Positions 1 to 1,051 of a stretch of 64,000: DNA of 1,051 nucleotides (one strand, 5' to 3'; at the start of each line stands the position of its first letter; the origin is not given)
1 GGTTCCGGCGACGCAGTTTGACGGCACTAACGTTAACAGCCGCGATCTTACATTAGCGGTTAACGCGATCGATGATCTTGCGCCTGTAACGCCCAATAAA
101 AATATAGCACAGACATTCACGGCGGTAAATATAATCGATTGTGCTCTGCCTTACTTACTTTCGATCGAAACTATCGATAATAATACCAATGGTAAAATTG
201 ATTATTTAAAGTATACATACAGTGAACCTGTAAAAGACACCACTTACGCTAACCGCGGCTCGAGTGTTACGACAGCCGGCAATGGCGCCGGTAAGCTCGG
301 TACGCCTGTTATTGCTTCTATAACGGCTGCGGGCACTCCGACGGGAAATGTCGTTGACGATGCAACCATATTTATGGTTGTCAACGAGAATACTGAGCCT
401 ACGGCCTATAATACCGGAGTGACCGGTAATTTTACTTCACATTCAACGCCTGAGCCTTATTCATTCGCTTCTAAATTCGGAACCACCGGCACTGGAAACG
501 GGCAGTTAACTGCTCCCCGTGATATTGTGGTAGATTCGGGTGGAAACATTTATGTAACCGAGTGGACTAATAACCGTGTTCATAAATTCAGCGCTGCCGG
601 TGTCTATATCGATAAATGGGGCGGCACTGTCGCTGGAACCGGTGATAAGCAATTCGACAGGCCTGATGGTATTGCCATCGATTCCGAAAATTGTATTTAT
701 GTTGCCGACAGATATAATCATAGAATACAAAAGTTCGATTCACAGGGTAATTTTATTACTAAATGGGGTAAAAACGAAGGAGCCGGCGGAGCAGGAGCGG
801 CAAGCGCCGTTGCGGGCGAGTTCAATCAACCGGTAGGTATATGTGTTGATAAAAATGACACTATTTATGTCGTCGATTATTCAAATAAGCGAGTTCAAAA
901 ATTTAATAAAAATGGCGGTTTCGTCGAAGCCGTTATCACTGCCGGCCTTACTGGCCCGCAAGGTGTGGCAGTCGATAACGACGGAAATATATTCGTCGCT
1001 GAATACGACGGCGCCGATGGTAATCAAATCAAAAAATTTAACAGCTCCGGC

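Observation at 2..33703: Single >33.3-kb reading frame: giant (>11,109 aa) surface-type protein, 5' end still open at the window edge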

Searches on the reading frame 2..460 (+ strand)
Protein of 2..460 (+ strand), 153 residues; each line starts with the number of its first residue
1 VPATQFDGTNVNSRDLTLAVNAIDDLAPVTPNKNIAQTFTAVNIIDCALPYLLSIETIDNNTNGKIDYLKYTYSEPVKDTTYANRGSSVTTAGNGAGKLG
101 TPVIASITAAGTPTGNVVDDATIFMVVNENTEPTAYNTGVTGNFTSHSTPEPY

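Call 26: find_related_loci(query=window:2-460:+, collection=metagenome_contigs, flank=10000)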
Query window:2-460:+ (153 aa) in metagenome_contigs; peptide patterns used: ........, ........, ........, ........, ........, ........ (x = any residue, [..] = any of these).
138 stretches matched a pattern, but none encodes a relative of the query by tblastn (E <= 1e-3).

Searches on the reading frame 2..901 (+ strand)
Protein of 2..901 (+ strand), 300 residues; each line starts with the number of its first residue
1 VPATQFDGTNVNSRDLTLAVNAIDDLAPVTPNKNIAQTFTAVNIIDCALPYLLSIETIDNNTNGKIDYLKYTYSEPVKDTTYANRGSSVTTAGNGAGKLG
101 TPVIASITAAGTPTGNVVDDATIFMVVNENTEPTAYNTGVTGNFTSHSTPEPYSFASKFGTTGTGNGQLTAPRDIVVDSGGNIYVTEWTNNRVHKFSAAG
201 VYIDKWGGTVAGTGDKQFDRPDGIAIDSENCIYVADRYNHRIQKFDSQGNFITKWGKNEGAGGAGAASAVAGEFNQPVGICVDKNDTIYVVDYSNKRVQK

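Call 19: find_related_loci(query=window:2-901:+, collection=genome_contigs, flank=10000)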
Query window:2-901:+ (300 aa) in genome_contigs; peptide patterns used: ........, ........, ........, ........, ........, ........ (x = any residue, [..] = any of these).
495 stretches matched a pattern; 424 encode a relative of the query (tblastn E <= 1e-3); the best 80 are kept; 79 distinct loci.
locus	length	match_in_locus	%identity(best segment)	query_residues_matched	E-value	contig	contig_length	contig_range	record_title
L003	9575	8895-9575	73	1-230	1e-100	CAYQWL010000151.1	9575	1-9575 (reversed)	MAG TPA_asm: uncultured bacterium isolate SRP263991_co4_139 genome assembly, contig: NODE_11532_length_9575_cov_6.223214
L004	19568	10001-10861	50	154-300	5e-44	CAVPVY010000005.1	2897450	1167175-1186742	MAG: uncultured Planctomycetota bacterium isolate MFD09964.bin.1.59 genome assembly, contig: contig_4244, whole genome s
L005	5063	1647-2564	47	46-300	5e-41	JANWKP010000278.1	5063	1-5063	MAG: Nitrososphaerales archaeon isolate CRAIB_MAG96 c_000000089136, whole genome shotgun sequence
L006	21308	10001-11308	52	154-300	7e-41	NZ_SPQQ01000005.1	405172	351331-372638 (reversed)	Desulfosporosinus fructosivorans strain 63.6F NODE_5_length_405172_cov_34.823432, whole genome shotgun sequence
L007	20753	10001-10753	49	144-300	1e-40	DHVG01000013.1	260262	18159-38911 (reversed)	MAG TPA_asm: Elusimicrobia bacterium UBA5214 UBA5214_contig_37, whole genome shotgun sequence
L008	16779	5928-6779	48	151-300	3e-40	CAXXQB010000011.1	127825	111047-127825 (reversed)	MAG: uncultured Methanoregula sp. isolate 16354076-71c5-4ad2-a3f6-d0882f86870f genome assembly, contig: contig_11, whole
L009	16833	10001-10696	50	154-300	4e-40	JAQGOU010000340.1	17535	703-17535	MAG: Verrucomicrobiales bacterium isolate RYN_621 scaffold_2243207, whole genome shotgun sequence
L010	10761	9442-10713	50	146-300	4e-40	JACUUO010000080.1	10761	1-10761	MAG: Actinomycetota bacterium isolate Kmv33 NODE_2999_length_10761_cov_12.655333, whole genome shotgun sequence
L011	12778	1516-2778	46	151-300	1e-39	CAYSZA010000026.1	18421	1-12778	MAG TPA_asm: uncultured Methanosarcinales archaeon isolate binchicken_co158_63 genome assembly, contig: NODE_2672_length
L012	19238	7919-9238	45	82-300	1e-39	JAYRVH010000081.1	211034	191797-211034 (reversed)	MAG: Acidimicrobiales bacterium isolate NJ_NJASGE3bin.16 k141_1388246, whole genome shotgun sequence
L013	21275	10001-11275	48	154-300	3e-39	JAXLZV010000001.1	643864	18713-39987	MAG: Candidatus Saccharibacteria bacterium isolate STL-PAT11 C3.191.fa-1, whole genome shotgun sequence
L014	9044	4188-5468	47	151-300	3e-39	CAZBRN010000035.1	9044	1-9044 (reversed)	MAG TPA_asm: uncultured Candidatus Saccharibacteria bacterium isolate SRP286056_co2_432 genome assembly, contig: NODE_13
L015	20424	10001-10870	46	143-300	1e-38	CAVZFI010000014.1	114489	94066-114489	MAG: uncultured Methanosarcinaceae archaeon isolate MFD05674.bin.2.44 genome assembly, contig: contig_16739, whole genom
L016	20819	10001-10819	47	113-300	2e-38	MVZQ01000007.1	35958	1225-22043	MAG: Euryarchaeota archaeon ADurb.BinA087 BWY93_contig000007, whole genome shotgun sequence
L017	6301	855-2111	46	154-300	2e-38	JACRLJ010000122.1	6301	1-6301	MAG: Candidatus Hydrogenedentota bacterium isolate NC_groundwater_1878_Pr3_B-0.1um_59_9 SR2-18-B1_coassembly_266065, who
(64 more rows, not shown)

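Call 28: search_protein_families(library=ncbifam, proteins=[L003:5364-9575:+], max_evalue=0.05)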
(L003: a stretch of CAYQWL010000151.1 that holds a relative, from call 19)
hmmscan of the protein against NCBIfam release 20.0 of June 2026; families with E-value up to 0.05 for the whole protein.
L003:5364-9575:+ (1404 aa): 3 families
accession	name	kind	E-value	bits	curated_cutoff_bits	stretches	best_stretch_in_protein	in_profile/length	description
NF035926.1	scyF_NHL_VPEP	equivalog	3e-71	240.5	350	4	951-1073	150-273/376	scytonemin biosynthesis PEP-CTERM protein ScyF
NF047780.1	LIC12708_fam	subfamily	2.8e-09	36.3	150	2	803-975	65-204/391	LIC_12708 family protein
NF047446.1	barrel_OmpL47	domain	2.9e-05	24.4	40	1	378-439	8-61/68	OmpL47-type beta-barrel domain-containing protein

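Call 83: search_protein_families(library=pfam, proteins=[L003:5364-9575:+, L003:2622-3986:-, L003:882-2093:-, L003:113-889:-], max_evalue=0.001)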
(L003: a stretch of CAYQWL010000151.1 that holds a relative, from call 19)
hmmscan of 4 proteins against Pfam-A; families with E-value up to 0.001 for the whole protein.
L003:5364-9575:+ (1404 aa): 10 families
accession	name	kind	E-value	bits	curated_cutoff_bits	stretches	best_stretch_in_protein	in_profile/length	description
PF01436.27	NHL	-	8.9e-57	186.9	20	6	1343-1370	1-28/28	NHL repeat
PF17170.10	DUF5128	-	2e-23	83.5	22.9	4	917-983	54-121/321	6-bladed beta-propeller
PF19077.6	Big_13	-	3.8e-15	56.7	27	1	402-449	56-102/102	Bacterial Ig-like domain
PF08450.18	SGL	-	4.4e-15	56.4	26.3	1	859-940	134-218/246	SMP-30/Gluconolactonase/LRE-like region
PF25021.1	TEN_NHL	-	2e-13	50.5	27.1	0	803-884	270-355/357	Teneurin NHL domain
PF07691.17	PA14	-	1.6e-11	44.6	24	1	30-158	6-141/147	PA14 domain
PF13750.12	Big_3_3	-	3.5e-09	37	27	0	416-550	10-140/157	Bacterial Ig-like domain (group 3)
PF06739.17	SBBP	-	4.2e-09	36.7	20.5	0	955-973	15-33/38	Beta-propeller repeat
PF22701.2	Mala_s_1-like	-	2e-05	24.9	27.5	0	863-935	92-159/195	Mal s 1 allergenic protein-like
PF13449.12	Phytase-like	-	0.0006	20.2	27.6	0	1345-1379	69-103/284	Esterase-like activity of phytase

L003:2622-3986:- (454 aa): 0 families

L003:882-2093:- (403 aa): 2 families
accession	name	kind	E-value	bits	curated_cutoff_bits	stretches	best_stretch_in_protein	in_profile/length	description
PF00665.32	rve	-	3e-06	27.9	32.6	1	31-132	8-98/102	Integrase core domain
PF22483.2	Mu-transpos_C_2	-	0.0007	19.7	27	0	206-273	6-69/73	Mu transposase, C-terminal domain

L003:113-889:- (258 aa): 8 families
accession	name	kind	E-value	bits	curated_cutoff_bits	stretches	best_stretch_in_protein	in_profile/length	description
PF01695.23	IstB_IS21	-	5.8e-60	203.2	24.1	1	11-244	3-236/238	IstB-like ATP binding protein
PF20720.3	nSTAND3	-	3.9e-08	33.6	27.2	1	95-249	12-151/155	Novel STAND NTPase 3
PF00308.24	Bac_DnaA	-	1e-07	32.7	23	1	98-210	31-147/162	Bacterial DnaA ATPAse domain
PF00004.35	AAA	-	3.9e-05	24.6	21.2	1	103-202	1-110/131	ATPase family associated with various cellular activities (AAA)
PF02562.22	PhoH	-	0.00017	21.6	27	0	88-128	7-47/205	PhoH-like protein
PF25199.1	nSTAND_NTPase5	-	0.00034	20.9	34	0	103-173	44-108/145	Novel STAND NTPase 5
PF13481.12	AAA_25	-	0.00073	19.6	27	0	89-129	23-61/195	AAA domain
PF12775.13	AAA_7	-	0.00087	19.3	25.8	0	97-195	30-134/181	P-loop containing dynein motor region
